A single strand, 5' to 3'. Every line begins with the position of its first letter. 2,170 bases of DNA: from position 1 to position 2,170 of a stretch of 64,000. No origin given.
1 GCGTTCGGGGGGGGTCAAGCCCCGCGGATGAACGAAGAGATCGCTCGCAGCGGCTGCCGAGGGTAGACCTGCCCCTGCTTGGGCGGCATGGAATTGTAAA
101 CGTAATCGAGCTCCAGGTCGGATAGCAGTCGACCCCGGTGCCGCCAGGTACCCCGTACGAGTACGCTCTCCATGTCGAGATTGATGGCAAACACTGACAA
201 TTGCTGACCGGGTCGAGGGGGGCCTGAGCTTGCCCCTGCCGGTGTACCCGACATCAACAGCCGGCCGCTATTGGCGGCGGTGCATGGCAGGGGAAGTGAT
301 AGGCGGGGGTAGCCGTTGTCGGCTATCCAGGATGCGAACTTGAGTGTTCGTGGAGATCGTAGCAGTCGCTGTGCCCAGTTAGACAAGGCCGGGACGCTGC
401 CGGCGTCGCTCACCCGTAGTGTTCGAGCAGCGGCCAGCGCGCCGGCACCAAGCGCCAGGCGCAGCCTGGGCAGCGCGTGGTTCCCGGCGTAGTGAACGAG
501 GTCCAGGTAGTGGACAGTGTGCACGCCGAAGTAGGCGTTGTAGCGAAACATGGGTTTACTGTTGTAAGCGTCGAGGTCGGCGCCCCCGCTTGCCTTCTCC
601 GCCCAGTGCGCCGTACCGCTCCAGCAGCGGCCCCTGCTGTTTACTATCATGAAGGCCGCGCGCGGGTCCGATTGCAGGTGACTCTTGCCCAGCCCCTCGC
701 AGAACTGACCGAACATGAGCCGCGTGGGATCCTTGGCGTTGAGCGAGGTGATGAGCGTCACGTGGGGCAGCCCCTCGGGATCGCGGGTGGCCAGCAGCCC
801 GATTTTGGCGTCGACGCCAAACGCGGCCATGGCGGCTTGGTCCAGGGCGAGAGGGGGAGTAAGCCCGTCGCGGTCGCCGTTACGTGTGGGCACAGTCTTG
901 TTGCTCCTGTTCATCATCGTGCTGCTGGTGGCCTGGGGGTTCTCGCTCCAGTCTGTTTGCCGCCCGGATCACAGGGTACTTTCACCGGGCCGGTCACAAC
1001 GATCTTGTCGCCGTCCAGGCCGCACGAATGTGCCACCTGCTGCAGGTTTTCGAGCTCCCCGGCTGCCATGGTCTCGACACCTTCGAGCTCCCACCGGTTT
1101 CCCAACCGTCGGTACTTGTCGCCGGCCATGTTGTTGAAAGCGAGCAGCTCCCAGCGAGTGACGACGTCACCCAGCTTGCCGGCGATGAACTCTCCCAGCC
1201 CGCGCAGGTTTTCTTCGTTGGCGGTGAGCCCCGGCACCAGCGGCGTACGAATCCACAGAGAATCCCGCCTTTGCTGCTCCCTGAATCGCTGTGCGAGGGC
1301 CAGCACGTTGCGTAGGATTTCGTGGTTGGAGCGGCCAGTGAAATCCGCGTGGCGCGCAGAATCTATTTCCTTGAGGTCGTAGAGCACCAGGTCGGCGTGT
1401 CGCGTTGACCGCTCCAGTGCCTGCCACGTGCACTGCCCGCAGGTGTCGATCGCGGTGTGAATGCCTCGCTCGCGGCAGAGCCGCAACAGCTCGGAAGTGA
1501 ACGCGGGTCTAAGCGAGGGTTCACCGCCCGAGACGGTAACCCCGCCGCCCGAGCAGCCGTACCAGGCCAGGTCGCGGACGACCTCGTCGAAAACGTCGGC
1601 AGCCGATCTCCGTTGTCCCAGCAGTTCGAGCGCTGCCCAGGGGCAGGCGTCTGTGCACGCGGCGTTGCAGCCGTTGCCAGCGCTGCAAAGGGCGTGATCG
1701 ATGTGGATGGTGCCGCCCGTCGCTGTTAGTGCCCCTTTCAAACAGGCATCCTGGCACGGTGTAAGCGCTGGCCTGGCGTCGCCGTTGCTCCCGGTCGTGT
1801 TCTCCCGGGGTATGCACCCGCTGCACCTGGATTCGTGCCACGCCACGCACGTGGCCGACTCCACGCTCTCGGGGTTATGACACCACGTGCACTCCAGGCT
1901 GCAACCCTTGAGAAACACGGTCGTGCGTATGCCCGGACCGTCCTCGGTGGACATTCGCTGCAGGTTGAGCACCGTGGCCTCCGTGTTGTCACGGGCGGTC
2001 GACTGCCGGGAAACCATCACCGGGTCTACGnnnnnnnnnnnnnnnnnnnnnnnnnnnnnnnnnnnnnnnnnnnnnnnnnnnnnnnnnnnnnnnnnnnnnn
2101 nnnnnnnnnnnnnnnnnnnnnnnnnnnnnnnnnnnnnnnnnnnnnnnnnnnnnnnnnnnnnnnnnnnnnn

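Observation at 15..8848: Unprecedented-looking operon: family-III CoA-transferase + orphan TAT-exported NarG-like molybdoenzyme + eliminase-type glycyl radical enzyme + activase + PNPOx-like flavoprotein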

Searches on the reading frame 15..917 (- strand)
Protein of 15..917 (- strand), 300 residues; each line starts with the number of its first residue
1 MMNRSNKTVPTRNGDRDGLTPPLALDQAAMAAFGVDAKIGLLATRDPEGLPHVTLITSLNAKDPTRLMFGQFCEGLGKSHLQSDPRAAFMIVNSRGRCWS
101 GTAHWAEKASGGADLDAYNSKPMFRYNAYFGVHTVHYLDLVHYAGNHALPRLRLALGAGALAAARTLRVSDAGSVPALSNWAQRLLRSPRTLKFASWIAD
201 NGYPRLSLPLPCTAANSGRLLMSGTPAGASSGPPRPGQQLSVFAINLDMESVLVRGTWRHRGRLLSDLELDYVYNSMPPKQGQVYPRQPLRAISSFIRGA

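Call 4: search_protein_families(library=pfam, proteins=[window:15-917:-])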
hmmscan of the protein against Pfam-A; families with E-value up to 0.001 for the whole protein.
window:15-917:- (300 aa): 1 family
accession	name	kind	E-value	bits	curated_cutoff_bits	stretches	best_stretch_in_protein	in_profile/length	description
PF01243.27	PNPOx_N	-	4.9e-07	30.6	28.1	1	29-106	4-76/120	Pyridoxamine 5'-phosphate oxidase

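Call 5: search_protein_families(library=ncbifam, proteins=[window:15-917:-])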
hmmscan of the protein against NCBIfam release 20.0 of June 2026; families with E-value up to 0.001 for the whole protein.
window:15-917:- (300 aa): 0 families

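Call 20: search_solved_structures(query=window:15-917:-, max_evalue=1)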
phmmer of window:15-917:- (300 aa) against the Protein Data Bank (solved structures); distinct sequences matched with E-value up to 1: 2.
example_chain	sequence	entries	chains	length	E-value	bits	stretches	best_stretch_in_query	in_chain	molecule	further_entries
9fqr_J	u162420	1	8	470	0.037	16.3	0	8-124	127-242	Sperm-associated microtubule inner protein 5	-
1rfe_A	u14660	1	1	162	0.48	12.7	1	23-92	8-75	hypothetical protein Rv2991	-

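Call 46: find_homologous_proteins(query=window:15-917:-, max_evalue=0.00001)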
Query window:15-917:- (300 aa): 714 proteins with E <= 0.00001 among 8000 candidates; the best 120 are listed.
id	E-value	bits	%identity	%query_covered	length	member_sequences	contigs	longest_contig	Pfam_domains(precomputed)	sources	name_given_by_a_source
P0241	2.2e-199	679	100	100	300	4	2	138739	PF01243.28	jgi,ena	-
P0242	7.4e-80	286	51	95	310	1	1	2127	PF01243.28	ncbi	-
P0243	7.5e-79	283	49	92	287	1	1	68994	PF01243.28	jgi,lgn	jgi:hypothetical protein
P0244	1.7e-76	275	52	89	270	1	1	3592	PF01243.28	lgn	-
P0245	1.5e-75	272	49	90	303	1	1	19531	PF01243.28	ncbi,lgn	-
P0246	1.7e-75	272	47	96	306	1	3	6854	PF01243.28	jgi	jgi:hypothetical protein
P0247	2.8e-75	271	49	90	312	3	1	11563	PF01243.28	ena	-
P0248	6.0e-75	270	49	91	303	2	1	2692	PF01243.28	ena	-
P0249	6.1e-75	270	49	91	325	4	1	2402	PF01243.28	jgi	jgi:hypothetical protein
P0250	2.9e-74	268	46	96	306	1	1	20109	PF01243.28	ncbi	-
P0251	3.1e-74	268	46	91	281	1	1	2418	PF01243.28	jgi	-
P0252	4.3e-74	267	49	90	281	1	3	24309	PF01243.28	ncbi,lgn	ncbi:MAG: pyridoxamine 5'-phosphate oxidase family protein [Candidatus Binatia bacterium]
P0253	4.7e-74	267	46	91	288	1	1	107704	PF01243.28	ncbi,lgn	-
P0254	7.4e-74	267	47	88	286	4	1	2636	-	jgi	-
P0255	9.8e-74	266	48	90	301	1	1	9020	-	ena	-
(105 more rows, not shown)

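Call 54: predict_structure(alignment_id=A3)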
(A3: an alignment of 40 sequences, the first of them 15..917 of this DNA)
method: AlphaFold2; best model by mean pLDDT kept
length: 300 residues; sequences in the alignment: 40
mean_pLDDT: 87.6   pTM: 0.85
mean pLDDT of the five models: 87.6, 87.1, 85.3, 84.5, 84.3
residues with pLDDT >= 90: 200; 70-90: 58; 50-70: 35; < 50: 7
segments of 3 or more residues with pLDDT < 50: 13-16
pLDDT, mean of each block of 10 residues (from residue 1): 64 51 86 89 97 93 96 82 97 94 97 93 63 92 94 95 83 83 95 97 96 96 82 91 94 96 92 79 84 79
secondary structure, 60 per line:
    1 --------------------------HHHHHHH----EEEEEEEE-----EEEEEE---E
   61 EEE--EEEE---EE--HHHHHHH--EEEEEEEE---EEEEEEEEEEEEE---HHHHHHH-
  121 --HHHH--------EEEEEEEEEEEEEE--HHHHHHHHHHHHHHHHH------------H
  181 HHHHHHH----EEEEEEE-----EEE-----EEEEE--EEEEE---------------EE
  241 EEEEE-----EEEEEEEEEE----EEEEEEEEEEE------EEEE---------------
elements in order: H27-33 E38-45 E51-56 E60-63 E66-69 H77-83 E86-93 E97-109 H113-119 H123-126 E135-148 H151-167 H180-187 E192-198 E204-206 E212-216 E219-223 E239-245 E251-260 E265-275 E282-285

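Call 57: fold_search(model_id=the predicted structure, library=pdb)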
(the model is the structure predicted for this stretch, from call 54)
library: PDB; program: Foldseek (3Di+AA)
matches with E <= 10: 938; with E <= 0.001: 48
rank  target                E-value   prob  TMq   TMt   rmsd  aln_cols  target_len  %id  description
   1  2htd_B                2.2e-06  1.00  0.31  0.68   4.1       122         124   16  CRYSTAL STRUCTURE OF A PUTATIVE PYRIDOXAMINE 5'-PHOSPHATE OXIDASE (LDB0262) FROM LACTOBACILLUS DELBRUECKII SUBSP. AT 1 (released 2006-08-15)
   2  7kpz_B                2.7e-06  1.00  0.31  0.68   3.2       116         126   14  1.70 A resolution crystal structure of Group A Streptococcus HupZ-V5-His6 (released 2021-02-10)
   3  7kq2_A                3.1e-06  1.00  0.33  0.76   3.4       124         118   14  1.98 A resolution crystal structure of Group A Streptococcus H111A HupZ-V5-His6 (released 2021-02-10)
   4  7kq2_B                3.2e-06  1.00  0.33  0.74   3.3       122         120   14  1.98 A resolution crystal structure of Group A Streptococcus H111A HupZ-V5-His6 (released 2021-02-10)
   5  7kpz_A                5.0e-06  1.00  0.32  0.71   3.1       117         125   14  1.70 A resolution crystal structure of Group A Streptococcus HupZ-V5-His6 (released 2021-02-10)
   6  5esc_A                6.6e-06  1.00  0.33  0.76   3.2       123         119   14  Crystal structure of Group A Streptococcus HupZ (released 2016-05-25)
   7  2htd_A                2.0e-05  1.00  0.33  0.73   3.7       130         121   16  CRYSTAL STRUCTURE OF A PUTATIVE PYRIDOXAMINE 5'-PHOSPHATE OXIDASE (LDB0262) FROM LACTOBACILLUS DELBRUECKII SUBSP. AT 1 (released 2006-08-15)
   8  3f7e_A                4.6e-05  1.00  0.32  0.68   4.0       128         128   15  MSMEG_3380 F420 Reductase (released 2009-10-20)
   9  3f7e_B                5.7e-05  1.00  0.31  0.67   4.3       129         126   15  MSMEG_3380 F420 Reductase (released 2009-10-20)
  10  5jv4_C                6.1e-05  1.00  0.29  0.56   5.1       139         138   14  Structure of F420 binding protein, MSMEG_6526, from Mycobacterium smegmatis with F420 bound (released 2017-08-09)
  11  2q9k                  6.4e-05  1.00  0.30  0.56   4.2       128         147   16  Crystal structure of a putative oxidoreductase (exig_1997) from exiguobacterium sibiricum 255-15 at 1.59 A resolution (released 2007-06-19)
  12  5vx6_A                6.8e-05  1.00  0.23  0.32  17.1       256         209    7  Structure of Bacillus subtilis Inhibitor of motility (MotI/DgrA) (released 2017-11-22)
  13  5jab_D                8.9e-05  1.00  0.27  0.53   5.7       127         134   18  Structure of the biliverdin reductase Rv2074 from Mycobacterium tuberculosis in complex with F420 (released 2016-07-13)
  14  5vx6_B                8.9e-05  0.99  0.22  0.30  16.2       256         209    7  Structure of Bacillus subtilis Inhibitor of motility (MotI/DgrA) (released 2017-11-22)
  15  2rde_A                9.4e-05  1.00  0.27  0.35  16.3       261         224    9  Crystal structure of VCA0042 complexed with c-di-GMP (released 2007-10-30)
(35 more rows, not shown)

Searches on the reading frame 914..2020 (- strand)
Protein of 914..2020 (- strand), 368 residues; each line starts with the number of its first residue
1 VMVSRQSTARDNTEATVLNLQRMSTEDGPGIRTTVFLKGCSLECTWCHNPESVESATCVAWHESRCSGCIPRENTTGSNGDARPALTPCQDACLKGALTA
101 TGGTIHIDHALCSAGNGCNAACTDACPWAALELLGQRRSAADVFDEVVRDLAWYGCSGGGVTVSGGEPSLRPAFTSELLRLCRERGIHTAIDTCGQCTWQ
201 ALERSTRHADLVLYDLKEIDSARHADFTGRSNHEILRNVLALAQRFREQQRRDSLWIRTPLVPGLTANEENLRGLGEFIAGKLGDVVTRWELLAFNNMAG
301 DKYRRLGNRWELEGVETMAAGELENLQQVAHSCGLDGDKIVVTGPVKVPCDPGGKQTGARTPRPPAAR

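Call 4: search_protein_families(library=pfam, proteins=[window:914-2020:-])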
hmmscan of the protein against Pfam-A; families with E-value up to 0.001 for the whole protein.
window:914-2020:- (368 aa): 2 families
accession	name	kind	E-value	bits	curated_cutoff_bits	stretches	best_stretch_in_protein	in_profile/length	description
PF04055.27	Radical_SAM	-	9.2e-13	49.1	29.5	1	115-270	4-160/166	Radical SAM superfamily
PF13353.11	Fer4_12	-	2.5e-11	44.5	22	2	27-55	2-30/137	4Fe-4S single cluster domain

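Call 5: search_protein_families(library=ncbifam, proteins=[window:914-2020:-])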
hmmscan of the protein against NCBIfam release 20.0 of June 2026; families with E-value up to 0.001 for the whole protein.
window:914-2020:- (368 aa): 20 families
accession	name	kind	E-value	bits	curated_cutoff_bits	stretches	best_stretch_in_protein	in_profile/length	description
TIGR02494.1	PFLE_PFLC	subfamily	1.7e-82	277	174.35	1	17-332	1-291/293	glycyl-radical enzyme activating protein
NF048010.1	SfplDhtActHpsHDes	equivalog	1.6e-76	257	430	1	12-329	3-297/298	(2S)-3-sulfopropanediol dehydratase activating enzyme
NF043069.1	T4HPD_activ_SAM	equivalog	6.5e-74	249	425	1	15-332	2-290/299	trans-4-hydroxy-L-proline dehydratase activase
NF033719.1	ind_deCO2_activ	equivalog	1e-61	208.9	425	1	15-335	1-298/302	indoleacetate decarboxylase activase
TIGR04395.1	cutC_activ_rSAM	equivalog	2.6e-59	201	360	1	14-335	4-302/309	choline TMA-lyase-activating enzyme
NF048008.1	SfplDhtActHpfHKleb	equivalog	2.9e-59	200.9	500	1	16-330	1-293/308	(2S)-3-sulfopropanediol dehydratase activating enzyme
NF033717.2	HPDL_rSAM_activ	equivalog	3.4e-55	187.5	420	1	14-330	3-296/311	4-hydroxyphenylacetate decarboxylase activase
TIGR02493.1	PFLA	equivalog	3.5e-54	183.6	231.75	2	116-330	23-232/235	pyruvate formate-lyase-activating protein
TIGR04003.1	rSAM_BssD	equivalog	6.4e-50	170.1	496.45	1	17-337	3-303/314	[benzylsuccinate synthase]-activating enzyme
NF007483.0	PRK10076.1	equivalog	2.4e-49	168.1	326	2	113-335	74-286/292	[formate-C-acetyltransferase]-activating enzyme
NF008356.0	PRK11145.1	equivalog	1.4e-39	135.9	375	2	135-333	48-240/246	pyruvate formate lyase 1-activating protein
TIGR04041.1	activase_YjjW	hypoth_equivalog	1e-36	126.8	250.2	2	88-298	48-241/276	YjjW family glycine radical enzyme activase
TIGR02491.1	NrdG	equivalog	7.1e-12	45.5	126.1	1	18-56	3-41/154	anaerobic ribonucleoside-triphosphate reductase activating protein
TIGR02495.1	NrdG2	equivalog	1.7e-11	43.8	131.15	1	19-56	4-44/193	anaerobic ribonucleoside-triphosphate reductase activating protein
NF008335.0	PRK11121.1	equivalog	3.4e-07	30.1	199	0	27-62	13-48/154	anaerobic ribonucleoside-triphosphate reductase-activating protein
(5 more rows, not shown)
